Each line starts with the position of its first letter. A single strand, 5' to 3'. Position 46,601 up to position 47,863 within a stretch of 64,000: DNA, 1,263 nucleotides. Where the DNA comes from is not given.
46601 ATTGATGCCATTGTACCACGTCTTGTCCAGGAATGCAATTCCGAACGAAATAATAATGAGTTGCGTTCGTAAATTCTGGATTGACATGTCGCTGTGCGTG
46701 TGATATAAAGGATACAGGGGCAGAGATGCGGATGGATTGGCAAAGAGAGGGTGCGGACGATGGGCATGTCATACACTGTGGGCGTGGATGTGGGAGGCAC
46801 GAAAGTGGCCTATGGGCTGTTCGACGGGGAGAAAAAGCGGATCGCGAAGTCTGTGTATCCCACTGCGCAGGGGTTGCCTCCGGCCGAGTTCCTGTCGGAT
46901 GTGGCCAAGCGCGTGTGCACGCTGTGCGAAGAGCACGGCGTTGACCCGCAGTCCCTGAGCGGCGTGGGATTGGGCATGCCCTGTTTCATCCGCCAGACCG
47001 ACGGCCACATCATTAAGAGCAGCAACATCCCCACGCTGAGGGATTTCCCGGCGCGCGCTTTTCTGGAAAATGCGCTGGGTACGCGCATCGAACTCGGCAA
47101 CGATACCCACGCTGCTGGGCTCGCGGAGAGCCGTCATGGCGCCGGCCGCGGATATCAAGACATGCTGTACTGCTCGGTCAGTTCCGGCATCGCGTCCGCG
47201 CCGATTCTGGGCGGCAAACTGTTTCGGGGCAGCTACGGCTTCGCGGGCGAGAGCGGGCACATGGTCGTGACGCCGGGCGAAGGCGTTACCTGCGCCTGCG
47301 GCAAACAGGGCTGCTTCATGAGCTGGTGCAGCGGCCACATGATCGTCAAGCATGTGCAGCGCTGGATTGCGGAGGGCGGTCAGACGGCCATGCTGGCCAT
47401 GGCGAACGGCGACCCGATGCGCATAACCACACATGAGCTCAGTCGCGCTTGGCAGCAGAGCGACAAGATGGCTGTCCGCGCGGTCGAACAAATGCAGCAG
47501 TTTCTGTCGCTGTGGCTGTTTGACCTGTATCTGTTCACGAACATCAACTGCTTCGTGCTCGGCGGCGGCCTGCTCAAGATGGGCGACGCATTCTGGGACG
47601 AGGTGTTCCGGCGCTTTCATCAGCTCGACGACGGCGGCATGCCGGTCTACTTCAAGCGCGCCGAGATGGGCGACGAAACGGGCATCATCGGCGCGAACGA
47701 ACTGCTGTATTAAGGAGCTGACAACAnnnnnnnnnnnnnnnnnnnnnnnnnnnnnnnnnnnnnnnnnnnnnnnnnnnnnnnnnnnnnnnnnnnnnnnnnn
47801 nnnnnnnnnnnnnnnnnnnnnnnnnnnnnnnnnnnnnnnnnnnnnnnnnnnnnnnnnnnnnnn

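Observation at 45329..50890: Uncharacterised glycyl-radical-enzyme locus: sugar kinase coupled to an eliminase-type GRE, with divergent activase and convergent DeoR repressor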

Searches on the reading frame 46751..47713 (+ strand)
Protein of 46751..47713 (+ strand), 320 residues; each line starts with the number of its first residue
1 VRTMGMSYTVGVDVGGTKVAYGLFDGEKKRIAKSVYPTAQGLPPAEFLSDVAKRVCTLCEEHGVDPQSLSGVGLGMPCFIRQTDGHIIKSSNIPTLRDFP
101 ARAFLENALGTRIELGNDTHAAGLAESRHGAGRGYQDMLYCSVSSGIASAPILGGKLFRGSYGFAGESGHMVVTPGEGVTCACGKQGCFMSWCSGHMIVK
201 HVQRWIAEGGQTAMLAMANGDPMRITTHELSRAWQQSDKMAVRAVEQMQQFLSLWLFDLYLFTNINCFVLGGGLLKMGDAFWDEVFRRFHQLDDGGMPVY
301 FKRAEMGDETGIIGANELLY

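Call 3: search_protein_families(library=pfam, proteins=[window:46751-47713:+])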
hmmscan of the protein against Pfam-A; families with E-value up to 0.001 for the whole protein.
window:46751-47713:+ (320 aa): 1 family
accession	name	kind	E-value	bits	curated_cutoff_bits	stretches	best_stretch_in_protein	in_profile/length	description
PF00480.26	ROK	-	1.6e-47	162.9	22.9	1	9-318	1-290/294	ROK family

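Call 4: search_protein_families(library=ncbifam, proteins=[window:46751-47713:+])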
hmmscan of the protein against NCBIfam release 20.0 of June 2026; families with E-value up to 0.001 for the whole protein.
window:46751-47713:+ (320 aa): 12 families
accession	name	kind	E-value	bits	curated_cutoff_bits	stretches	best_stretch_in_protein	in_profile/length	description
TIGR00744.1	ROK_glcA_fam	subfamily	8e-44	150.2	260.35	1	10-319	1-308/318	ROK family glucokinase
NF003461.0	PRK05082.1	subfamily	1.3e-28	100.2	283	1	9-316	3-283/291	N-acetylmannosamine kinase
NF009835.0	PRK13310.1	equivalog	4e-25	88.7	380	1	10-318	3-299/303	N-acetylglucosamine kinase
NF047937.1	TransRegNagC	equivalog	1.7e-24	86.8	650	1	8-252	80-315/399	DNA-binding transcriptional regulator NagC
NF047821.1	NactlManKinNanK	equivalog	3.2e-24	86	450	1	9-316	3-283/288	N-acetylmannosamine kinase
NF007251.0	PRK09698.1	equivalog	3.9e-24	85.4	253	1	6-205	5-200/304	allose kinase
NF007108.0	PRK09557.1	equivalog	2e-18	66.8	443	1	9-316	3-297/303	fructokinase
NF049930.1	TransRegMlc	equivalog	4.3e-18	65.8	530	1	46-250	123-319/405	sugar metabolism global transcriptional regulator Mlc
NF045551.1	GK_Pyrobac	equivalog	1.5e-14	54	500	1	67-320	46-281/294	ATP-dependent glucokinase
NF009836.0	PRK13311.1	equivalog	2.4e-13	49.9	551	1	10-197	3-193/256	N-acetyl-D-glucosamine kinase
NF045942.1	PolPhglucPhase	equivalog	6.7e-11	42.4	250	1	9-174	2-157/242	polyphosphate--glucose phosphotransferase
NF042998.1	bglucokin_BglK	equivalog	1.1e-10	41.2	550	1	67-315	52-281/291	beta-glucoside kinase BglK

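Call 30: search_solved_structures(query=window:46760-47713:+, max_evalue=1e-10)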
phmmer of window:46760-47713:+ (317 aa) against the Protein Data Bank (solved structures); distinct sequences matched with E-value up to 1e-10: 21.
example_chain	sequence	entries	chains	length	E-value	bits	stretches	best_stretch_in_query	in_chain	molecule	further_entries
3vov_A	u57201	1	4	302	1.3e-41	146.1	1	6-313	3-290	Glucokinase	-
3vgk_A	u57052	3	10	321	3.8e-38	134.7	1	3-315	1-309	Glucokinase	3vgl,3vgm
2qm1_A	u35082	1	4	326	2.3e-30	109.1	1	6-315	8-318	Glucokinase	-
4db3_A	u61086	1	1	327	2.2e-19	73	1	7-312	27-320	N-acetyl-D-glucosamine kinase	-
2ap1_A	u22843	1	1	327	3.1e-19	72.5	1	7-312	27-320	putative regulator protein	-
7p7i_AAA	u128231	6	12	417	9.4e-19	71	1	7-312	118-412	Ubiquitin-like protein SMT3,N-acetyl-D-glucosamine kinase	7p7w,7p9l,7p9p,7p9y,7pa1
2aa4_A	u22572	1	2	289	2.3e-15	59.8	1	6-271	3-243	Putative N-acetylmannosamine kinase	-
3r8e_A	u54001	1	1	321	4.1e-15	59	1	6-315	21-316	Hypothetical sugar kinase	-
1z05_A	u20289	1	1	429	1.9e-14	56.8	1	66-276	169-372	transcriptional regulator, ROK family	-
1woq_A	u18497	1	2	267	5.2e-14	55.4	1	6-176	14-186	Inorganic polyphosphate/ATP-glucomannokinase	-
6jdb_A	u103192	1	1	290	4.3e-13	52.3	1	84-312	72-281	N-acetylmannosamine kinase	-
6jdc_A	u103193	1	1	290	6.1e-13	51.9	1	84-312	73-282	N-acetylmannosamine kinase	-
5f7r_E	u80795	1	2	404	7.9e-13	51.5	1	5-257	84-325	Lmo0178 protein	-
5f7p_E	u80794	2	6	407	8.1e-13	51.5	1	5-257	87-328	Lmo0178 protein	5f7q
3eo3_A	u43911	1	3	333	1.5e-12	50.5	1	6-200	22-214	Bifunctional UDP-N-acetylglucosamine 2-epimerase/N-acetylmannosamine kinase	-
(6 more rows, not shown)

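Call 52: find_related_loci(query=window:46760-47713:+, collection=metagenome_contigs, flank=5000)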
Query window:46760-47713:+ (317 aa) in metagenome_contigs; peptide patterns used: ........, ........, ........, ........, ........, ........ (x = any residue, [..] = any of these).
122 stretches matched a pattern, but none encodes a relative of the query by tblastn (E <= 1e-3).

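Call 55: find_related_loci(query=A1, collection=metagenome_contigs, flank=5000)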
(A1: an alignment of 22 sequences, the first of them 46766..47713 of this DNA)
Query A1 (315 aa) in metagenome_contigs; peptide patterns used: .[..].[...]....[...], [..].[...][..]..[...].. (x = any residue, [..] = any of these).
600 stretches matched a pattern (row limit reached: there are more); 486 encode a relative of the query (tblastn E <= 1e-3); the best 80 are kept; 80 distinct loci.
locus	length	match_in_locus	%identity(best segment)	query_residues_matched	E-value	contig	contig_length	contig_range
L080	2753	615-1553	48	3-315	2e-102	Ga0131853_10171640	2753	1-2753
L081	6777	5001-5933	45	3-314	2e-94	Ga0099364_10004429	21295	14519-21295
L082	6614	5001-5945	46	1-315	6e-85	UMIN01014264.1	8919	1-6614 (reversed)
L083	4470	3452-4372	41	2-314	3e-76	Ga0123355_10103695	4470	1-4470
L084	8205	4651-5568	41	3-314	3e-72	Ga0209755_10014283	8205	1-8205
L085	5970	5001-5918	38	3-314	2e-69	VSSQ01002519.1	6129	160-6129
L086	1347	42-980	30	4-315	6e-52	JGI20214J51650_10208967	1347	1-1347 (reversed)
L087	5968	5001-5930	33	1-313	5e-47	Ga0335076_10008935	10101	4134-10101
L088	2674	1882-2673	36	3-267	1e-45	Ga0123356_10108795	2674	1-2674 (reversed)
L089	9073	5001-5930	32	5-313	3e-46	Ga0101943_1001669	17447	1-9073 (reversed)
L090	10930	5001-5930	33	1-313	3e-44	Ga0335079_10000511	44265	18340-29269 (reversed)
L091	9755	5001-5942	32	3-315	6e-44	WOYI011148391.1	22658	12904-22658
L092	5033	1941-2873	32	1-314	4e-44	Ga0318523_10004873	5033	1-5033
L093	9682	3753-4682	33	1-313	1e-43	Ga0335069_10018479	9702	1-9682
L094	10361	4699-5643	33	1-313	3e-43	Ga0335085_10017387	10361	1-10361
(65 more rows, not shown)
